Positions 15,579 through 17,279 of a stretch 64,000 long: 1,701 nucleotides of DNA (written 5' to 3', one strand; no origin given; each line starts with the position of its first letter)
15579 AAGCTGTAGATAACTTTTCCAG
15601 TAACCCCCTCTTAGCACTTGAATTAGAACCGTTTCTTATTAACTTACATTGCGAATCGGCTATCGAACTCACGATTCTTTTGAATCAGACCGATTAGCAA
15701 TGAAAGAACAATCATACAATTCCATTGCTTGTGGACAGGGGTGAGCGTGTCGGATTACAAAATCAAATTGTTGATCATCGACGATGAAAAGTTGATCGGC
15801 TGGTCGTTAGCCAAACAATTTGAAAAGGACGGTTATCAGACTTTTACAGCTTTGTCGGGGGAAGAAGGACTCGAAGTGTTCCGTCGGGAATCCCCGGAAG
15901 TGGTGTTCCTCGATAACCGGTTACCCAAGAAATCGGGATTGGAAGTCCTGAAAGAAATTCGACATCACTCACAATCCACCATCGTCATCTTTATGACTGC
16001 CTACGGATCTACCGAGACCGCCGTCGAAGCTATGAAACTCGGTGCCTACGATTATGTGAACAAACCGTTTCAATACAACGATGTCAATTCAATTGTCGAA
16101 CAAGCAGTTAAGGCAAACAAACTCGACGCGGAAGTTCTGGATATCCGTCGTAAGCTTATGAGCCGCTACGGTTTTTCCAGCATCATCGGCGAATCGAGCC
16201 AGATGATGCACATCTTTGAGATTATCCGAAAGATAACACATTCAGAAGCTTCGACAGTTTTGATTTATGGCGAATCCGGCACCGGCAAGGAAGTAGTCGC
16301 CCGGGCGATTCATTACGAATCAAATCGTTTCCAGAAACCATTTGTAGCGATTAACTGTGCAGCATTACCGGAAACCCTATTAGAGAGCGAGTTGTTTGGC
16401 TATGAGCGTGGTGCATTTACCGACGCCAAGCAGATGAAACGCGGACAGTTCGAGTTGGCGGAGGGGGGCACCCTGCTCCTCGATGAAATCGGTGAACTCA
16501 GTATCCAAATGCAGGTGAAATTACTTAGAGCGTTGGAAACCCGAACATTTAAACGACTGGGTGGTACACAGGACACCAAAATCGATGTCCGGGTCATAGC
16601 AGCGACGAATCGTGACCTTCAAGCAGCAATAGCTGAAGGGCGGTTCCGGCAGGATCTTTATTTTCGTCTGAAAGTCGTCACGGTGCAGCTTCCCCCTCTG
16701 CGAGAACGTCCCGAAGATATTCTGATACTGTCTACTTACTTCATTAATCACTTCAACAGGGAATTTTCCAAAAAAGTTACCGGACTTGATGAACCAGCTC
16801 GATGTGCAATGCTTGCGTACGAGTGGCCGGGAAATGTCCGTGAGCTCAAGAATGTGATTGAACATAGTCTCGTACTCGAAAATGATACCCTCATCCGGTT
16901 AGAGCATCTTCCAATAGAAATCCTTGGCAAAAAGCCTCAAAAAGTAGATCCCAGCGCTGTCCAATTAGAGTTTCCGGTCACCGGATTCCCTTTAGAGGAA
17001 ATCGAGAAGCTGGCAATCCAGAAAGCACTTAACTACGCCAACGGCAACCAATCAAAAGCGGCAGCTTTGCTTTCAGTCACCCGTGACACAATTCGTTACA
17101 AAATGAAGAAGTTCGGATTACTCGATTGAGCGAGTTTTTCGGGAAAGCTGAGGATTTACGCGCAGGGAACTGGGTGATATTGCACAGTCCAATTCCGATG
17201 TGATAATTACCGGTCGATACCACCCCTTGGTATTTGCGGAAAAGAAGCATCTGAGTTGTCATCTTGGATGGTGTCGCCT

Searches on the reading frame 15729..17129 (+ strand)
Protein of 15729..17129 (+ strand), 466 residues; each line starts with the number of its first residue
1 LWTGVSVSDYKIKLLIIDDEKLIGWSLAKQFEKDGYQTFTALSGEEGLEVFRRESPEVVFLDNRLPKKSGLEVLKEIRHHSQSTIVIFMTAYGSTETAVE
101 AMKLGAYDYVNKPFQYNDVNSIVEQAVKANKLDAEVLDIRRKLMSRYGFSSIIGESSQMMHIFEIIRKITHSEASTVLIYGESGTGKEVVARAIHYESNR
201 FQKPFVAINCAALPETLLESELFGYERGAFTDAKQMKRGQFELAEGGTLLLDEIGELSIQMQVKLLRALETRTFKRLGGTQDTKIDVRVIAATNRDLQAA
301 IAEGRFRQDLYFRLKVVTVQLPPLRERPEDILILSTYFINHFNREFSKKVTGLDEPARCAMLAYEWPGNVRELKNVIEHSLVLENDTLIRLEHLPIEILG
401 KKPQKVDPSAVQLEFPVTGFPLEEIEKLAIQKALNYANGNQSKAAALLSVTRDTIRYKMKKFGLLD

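Call 3: search_protein_families(library=pfam, proteins=[window:15729-17129:+], max_evalue=0.01)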
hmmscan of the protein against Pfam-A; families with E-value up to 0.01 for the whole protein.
window:15729-17129:+ (466 aa): 13 families
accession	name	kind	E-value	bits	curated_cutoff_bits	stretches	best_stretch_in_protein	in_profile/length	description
PF00158.32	Sigma54_activat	-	4.8e-71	238.3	20.2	1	152-319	1-167/168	Sigma-54 interaction domain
PF00072.30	Response_reg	-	6.1e-27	94.4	30.2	1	15-122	2-109/111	Response regulator receiver domain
PF25601.1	AAA_lid_14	-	2.7e-24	85.3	27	1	325-405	1-81/87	AAA+ ATPase lid domain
PF14532.12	Sigma54_activ_2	-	1.4e-22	80.9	25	1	153-324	1-138/138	Sigma-54 interaction domain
PF02954.25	HTH_8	-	4.5e-14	52.3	22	1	422-462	2-42/42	Bacterial regulatory protein, Fis family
PF07728.20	AAA_5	-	1.5e-08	35.1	22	1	177-295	2-123/139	AAA domain (dynein-related subfamily)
PF00004.35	AAA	-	5.3e-08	33.8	21.2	1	177-313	1-130/131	ATPase family associated with various cellular activities (AAA)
PF23198.2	PDE8A_N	-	8.6e-05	22.9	29.6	1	26-90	25-92/147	PDE8A-like, N-terminal domain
PF13191.12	AAA_16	-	0.00074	20.5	32.6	1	157-229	7-85/167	AAA ATPase domain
PF01078.27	Mg_chelatase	-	0.0011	18.8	20.3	0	234-294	95-157/207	Magnesium chelatase, subunit ChlI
PF20720.3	nSTAND3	-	0.002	18.3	27.2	0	173-197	16-40/155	Novel STAND NTPase 3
PF07724.20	AAA_2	-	0.0037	17.8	27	0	175-302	4-132/166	AAA domain (Cdc48 subfamily)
PF13245.12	AAA_19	-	0.0042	17.7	25.1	0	171-272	8-117/134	AAA domain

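Call 4: search_protein_families(library=ncbifam, proteins=[window:15729-17129:+], max_evalue=0.01)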
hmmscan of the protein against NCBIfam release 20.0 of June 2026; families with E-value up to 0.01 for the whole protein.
window:15729-17129:+ (466 aa): 127 families (the best 25 are shown)
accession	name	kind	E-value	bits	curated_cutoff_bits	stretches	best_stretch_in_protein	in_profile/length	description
NF008469.0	PRK11361.1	equivalog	8.1e-147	489.6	714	1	13-464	6-456/461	acetoacetate metabolism transcriptional regulator AtoC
TIGR02915.1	PEP_resp_reg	equivalog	3.4e-126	421.7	502.6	1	14-464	1-444/445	PEP-CTERM-box response regulator transcription factor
TIGR01818.1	ntrC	equivalog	6.6e-122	407.6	558.6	1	15-461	2-462/463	nitrogen regulation protein NR(I)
NF041946.1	LuxO_transreg_Vib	equivalog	5.3e-113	378.2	800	1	43-461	28-459/463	quorum-sensing sigma-54 dependent transcriptional regulator LuxO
NF041552.1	TF_PrdR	equivalog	1.8e-112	376.6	795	1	128-462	245-576/577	sigma-54 dependent transcriptional regulator PrdR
NF007689.0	PRK10365.1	equivalog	1.5e-111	373.3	760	1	10-459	4-439/441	sigma-54-dependent response regulator transcription factor ZraR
NF008176.1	PRK10923.1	equivalog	4e-106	355.4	620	1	13-402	5-389/469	nitrogen regulation protein NR(I)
NF051870.1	NAssimRespRegNtrX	equivalog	2.9e-105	352.8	600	1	13-464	3-452/452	nitrogen assimilation response regulator NtrX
TIGR01817.1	nifA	equivalog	1.6e-103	347.3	528.85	1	122-395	170-439/534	nif-specific transcriptional activator NifA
NF038308.1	RNA_repair_RtcR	equivalog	6.3e-97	325.6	650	1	93-462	121-516/530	RNA repair transcriptional activator RtcR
NF011695.0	PRK15115.1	equivalog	4.3e-96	322.4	763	1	12-448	7-422/445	two-component system response regulator GlrR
NF003451.0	PRK05022.1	equivalog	3.3e-94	316.4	476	1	148-464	188-510/512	nitric oxide reductase transcriptional regulator NorR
NF050807.1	TransRegFlbDCaul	equivalog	1.4e-93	314.2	750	1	45-462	34-438/454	sigma-54-dependent transcriptional regulator FlbD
NF049963.1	RespRegFlgRCampy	domain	3.7e-91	306.1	750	1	54-463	43-428/429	fla regulon two-component system response regulator FlgR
NF041906.1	V4R_TF_MobR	exception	1.3e-90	304.5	999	1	142-462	224-544/544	phenol degradation transcriptional regulator MobR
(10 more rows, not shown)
